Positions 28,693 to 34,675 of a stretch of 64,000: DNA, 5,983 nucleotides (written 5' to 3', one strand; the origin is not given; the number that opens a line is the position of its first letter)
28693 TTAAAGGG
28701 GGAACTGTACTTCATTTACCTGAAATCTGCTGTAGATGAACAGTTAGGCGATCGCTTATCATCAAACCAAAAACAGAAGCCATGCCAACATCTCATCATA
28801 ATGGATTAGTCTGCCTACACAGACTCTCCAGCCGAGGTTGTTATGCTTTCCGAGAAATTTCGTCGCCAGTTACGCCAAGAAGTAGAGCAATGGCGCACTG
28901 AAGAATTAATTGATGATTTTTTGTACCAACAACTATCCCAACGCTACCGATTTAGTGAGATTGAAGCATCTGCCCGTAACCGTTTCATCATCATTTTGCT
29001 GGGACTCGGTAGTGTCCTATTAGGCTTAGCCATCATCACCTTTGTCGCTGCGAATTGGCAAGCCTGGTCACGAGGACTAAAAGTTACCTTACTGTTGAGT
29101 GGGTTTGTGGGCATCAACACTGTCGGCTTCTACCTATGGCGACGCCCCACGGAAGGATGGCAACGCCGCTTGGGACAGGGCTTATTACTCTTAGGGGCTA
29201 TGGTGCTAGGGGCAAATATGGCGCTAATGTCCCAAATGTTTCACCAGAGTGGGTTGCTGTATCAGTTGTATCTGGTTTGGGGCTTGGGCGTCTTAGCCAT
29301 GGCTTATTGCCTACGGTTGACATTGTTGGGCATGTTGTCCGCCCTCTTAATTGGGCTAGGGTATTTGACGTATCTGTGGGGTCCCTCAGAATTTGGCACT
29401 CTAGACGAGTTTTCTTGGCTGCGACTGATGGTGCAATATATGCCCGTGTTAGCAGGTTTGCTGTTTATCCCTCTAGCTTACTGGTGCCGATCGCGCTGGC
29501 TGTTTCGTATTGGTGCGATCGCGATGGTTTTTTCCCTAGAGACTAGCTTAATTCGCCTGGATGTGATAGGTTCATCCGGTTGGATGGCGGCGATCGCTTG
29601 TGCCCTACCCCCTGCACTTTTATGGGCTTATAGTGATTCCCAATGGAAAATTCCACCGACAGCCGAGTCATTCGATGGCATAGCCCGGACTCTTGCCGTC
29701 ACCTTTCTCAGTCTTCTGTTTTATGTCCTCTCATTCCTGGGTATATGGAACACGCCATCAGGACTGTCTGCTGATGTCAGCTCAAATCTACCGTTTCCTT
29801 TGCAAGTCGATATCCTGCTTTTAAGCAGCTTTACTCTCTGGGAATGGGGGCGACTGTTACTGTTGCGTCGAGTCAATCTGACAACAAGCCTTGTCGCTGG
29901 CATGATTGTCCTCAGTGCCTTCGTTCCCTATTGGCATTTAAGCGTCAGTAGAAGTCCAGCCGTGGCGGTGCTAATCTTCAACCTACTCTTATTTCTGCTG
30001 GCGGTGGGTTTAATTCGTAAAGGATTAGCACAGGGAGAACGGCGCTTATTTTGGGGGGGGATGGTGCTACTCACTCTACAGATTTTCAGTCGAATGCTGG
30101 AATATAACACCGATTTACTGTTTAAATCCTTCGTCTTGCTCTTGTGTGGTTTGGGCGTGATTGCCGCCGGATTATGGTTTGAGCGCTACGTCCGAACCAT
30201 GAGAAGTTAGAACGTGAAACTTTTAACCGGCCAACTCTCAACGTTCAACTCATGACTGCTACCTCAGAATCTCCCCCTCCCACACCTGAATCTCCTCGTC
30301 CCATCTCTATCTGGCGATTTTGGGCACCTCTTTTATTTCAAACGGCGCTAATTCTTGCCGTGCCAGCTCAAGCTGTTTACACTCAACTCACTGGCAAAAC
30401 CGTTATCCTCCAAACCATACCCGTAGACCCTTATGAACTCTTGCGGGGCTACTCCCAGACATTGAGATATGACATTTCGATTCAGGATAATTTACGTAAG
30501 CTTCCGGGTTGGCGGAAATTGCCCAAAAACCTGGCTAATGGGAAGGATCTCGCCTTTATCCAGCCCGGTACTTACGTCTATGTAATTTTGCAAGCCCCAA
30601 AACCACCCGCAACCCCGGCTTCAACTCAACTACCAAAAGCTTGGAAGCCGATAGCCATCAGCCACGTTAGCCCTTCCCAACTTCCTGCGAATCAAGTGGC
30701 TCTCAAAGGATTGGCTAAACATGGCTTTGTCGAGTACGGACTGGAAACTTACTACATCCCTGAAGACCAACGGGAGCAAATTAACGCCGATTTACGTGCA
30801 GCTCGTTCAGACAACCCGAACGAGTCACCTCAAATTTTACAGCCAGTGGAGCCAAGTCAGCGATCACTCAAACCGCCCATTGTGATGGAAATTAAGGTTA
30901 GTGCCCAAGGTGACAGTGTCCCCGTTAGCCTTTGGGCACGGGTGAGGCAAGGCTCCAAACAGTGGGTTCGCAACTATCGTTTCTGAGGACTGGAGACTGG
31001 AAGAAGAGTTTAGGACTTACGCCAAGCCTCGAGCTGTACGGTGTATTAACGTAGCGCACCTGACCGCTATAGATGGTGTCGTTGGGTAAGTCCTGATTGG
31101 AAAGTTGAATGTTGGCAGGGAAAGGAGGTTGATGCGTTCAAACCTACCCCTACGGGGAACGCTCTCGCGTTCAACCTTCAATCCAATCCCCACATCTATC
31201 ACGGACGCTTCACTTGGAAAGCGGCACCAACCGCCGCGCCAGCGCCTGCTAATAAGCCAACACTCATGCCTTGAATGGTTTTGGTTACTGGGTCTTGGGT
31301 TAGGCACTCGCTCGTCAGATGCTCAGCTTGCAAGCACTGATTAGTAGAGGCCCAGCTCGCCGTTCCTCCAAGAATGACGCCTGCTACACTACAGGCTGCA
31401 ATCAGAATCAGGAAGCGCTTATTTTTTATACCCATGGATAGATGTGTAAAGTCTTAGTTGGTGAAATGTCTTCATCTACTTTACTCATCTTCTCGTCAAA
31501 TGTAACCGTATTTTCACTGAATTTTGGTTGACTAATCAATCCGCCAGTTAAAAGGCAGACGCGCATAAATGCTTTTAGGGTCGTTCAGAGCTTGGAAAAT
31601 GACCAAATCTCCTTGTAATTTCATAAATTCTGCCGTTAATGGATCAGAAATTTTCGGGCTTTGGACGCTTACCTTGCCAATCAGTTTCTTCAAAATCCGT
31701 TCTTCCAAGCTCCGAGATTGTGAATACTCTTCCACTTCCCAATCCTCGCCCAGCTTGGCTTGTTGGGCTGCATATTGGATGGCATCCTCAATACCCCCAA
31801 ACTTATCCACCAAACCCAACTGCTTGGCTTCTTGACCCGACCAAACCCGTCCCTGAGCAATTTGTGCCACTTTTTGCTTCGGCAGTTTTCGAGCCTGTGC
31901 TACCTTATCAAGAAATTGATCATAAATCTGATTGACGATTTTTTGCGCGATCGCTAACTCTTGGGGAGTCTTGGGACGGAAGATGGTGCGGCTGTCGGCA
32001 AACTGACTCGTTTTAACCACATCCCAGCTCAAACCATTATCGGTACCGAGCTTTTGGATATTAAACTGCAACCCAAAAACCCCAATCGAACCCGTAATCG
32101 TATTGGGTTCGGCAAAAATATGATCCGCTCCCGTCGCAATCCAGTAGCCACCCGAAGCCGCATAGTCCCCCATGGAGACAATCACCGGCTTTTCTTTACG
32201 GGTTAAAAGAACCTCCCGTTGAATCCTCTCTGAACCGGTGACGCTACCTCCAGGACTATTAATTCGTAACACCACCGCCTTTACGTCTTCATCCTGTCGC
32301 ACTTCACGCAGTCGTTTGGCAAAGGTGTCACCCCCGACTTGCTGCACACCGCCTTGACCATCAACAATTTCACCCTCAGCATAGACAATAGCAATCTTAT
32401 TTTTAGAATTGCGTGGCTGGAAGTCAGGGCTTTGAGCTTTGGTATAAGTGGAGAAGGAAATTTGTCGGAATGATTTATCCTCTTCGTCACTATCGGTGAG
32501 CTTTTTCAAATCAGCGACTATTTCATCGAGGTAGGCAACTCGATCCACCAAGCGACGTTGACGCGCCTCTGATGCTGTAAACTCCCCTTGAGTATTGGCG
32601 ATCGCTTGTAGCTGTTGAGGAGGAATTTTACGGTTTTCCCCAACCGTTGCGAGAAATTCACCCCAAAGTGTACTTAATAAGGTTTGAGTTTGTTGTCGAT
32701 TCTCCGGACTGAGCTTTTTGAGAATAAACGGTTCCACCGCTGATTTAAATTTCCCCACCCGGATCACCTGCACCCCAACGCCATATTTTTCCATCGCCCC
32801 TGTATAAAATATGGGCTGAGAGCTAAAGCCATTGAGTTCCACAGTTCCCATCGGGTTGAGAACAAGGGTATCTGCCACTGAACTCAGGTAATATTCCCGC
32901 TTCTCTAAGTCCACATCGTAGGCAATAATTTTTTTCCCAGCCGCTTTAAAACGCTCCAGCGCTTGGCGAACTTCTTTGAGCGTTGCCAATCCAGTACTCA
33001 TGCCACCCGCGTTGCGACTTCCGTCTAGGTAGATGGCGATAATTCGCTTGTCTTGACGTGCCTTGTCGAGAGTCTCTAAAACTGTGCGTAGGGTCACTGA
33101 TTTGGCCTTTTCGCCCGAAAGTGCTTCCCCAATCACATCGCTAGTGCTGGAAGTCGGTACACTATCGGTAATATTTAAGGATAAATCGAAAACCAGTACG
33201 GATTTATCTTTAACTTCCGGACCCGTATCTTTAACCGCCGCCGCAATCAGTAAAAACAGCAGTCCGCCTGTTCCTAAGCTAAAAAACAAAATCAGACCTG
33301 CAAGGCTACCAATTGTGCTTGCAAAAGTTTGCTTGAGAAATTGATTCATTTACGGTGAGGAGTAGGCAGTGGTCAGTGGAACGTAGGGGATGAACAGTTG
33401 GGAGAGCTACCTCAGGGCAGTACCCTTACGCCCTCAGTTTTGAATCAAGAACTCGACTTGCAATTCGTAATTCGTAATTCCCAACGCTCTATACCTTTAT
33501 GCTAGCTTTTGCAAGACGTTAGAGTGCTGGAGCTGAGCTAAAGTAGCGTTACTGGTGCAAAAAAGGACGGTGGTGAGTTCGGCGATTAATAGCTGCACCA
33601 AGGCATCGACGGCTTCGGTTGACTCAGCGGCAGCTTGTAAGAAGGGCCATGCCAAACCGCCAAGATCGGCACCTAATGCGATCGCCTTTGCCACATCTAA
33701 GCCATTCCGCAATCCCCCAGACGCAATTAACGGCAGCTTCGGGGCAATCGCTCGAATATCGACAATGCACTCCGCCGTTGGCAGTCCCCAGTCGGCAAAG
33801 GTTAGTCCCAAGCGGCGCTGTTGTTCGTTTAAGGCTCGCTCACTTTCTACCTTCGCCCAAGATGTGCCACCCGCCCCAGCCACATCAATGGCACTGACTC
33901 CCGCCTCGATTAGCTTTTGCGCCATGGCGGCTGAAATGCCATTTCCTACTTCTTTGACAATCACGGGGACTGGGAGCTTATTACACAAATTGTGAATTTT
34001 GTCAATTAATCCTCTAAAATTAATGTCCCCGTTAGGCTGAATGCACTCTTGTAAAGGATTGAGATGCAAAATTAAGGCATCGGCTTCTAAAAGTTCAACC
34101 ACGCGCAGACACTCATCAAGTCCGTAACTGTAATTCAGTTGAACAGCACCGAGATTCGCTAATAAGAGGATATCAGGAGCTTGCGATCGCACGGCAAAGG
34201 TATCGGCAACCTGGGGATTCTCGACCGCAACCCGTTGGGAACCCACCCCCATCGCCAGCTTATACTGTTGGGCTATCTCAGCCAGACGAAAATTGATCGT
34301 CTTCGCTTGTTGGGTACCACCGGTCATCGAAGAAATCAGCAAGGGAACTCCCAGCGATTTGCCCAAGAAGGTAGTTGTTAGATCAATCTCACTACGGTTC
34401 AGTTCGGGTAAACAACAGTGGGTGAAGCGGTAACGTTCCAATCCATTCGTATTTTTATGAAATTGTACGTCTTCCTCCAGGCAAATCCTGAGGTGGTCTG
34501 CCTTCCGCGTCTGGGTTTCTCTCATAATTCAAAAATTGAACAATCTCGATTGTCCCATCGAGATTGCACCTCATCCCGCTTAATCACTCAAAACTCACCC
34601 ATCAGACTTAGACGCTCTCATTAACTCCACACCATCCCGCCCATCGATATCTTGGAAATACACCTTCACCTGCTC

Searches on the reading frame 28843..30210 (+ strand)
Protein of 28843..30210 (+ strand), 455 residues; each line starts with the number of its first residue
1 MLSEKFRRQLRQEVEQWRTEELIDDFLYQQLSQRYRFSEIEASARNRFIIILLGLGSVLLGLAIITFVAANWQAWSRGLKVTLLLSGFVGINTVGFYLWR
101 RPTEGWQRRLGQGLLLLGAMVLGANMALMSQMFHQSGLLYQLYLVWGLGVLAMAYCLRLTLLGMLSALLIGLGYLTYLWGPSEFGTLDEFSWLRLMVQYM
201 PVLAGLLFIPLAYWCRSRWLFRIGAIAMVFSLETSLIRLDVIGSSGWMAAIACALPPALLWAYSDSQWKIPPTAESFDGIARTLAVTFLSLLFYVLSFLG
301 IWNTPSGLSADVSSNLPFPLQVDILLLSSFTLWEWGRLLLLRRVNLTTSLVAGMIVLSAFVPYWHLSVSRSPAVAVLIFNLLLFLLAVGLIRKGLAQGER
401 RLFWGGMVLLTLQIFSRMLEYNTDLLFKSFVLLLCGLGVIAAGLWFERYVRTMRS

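Call 53: search_protein_families(library=pfam, proteins=[window:28843-30210:+], max_evalue=0.00001)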
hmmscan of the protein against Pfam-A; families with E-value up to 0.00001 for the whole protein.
window:28843-30210:+ (455 aa): 1 family
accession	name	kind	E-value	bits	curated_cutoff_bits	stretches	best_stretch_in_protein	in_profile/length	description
PF09925.14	DUF2157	-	7.5e-48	162.4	32.4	1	15-162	1-145/146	Predicted membrane protein (DUF2157)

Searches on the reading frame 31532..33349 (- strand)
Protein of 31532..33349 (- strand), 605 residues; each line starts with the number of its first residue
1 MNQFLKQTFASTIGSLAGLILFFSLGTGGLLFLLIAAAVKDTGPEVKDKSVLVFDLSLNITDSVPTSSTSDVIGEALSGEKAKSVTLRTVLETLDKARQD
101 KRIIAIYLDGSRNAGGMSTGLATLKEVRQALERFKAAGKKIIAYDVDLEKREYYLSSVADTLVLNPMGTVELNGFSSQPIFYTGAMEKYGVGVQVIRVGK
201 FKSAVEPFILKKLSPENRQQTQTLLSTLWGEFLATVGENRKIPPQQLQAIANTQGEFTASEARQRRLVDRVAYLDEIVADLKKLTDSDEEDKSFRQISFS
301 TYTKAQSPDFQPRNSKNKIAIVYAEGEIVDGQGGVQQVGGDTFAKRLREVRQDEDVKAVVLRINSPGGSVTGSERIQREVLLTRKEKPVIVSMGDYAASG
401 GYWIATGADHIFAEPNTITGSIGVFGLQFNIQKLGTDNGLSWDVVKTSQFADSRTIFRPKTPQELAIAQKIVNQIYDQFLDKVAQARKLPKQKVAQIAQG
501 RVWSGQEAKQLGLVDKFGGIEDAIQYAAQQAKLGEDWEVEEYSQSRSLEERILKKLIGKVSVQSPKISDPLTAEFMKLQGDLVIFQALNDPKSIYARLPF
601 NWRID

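Call 53: search_protein_families(library=pfam, proteins=[window:31532-33349:-], max_evalue=0.00001)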
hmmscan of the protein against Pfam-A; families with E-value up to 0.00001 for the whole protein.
window:31532-33349:- (605 aa): 5 families
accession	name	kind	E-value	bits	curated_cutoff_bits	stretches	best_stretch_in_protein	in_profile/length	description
PF01343.23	Peptidase_S49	-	2.4e-88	294.4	24.9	2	384-533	4-153/154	Peptidase family S49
PF25145.1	NfeD1b_N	-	5.9e-07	29.7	40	1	342-425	17-98/189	NfeD1b, N-terminal domain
PF01972.22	SDH_protease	-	1.2e-06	28.2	31.3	1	345-423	80-156/286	ClpP-like SDH-type serine proteinase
PF00378.25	ECH_1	-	1.3e-06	28.4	27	0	477-528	132-184/251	Enoyl-CoA hydratase/isomerase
PF00574.28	CLP_protease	-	1.6e-06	28.5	20.2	0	342-410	32-98/182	Clp protease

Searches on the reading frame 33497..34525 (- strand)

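Call 53: search_protein_families(library=pfam, proteins=[window:33497-34525:-], max_evalue=0.00001)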
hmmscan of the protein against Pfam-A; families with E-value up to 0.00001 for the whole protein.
window:33497-34525:- (342 aa): 2 families
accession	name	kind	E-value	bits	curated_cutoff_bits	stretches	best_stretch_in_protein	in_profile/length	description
PF01070.24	FMN_dh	-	1e-28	100.8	24.9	2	175-337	208-348/350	FMN-dependent dehydrogenase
PF01645.23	Glu_synthase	-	3.4e-07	30.2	20.4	1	173-292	194-304/369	Conserved region in glutamate synthase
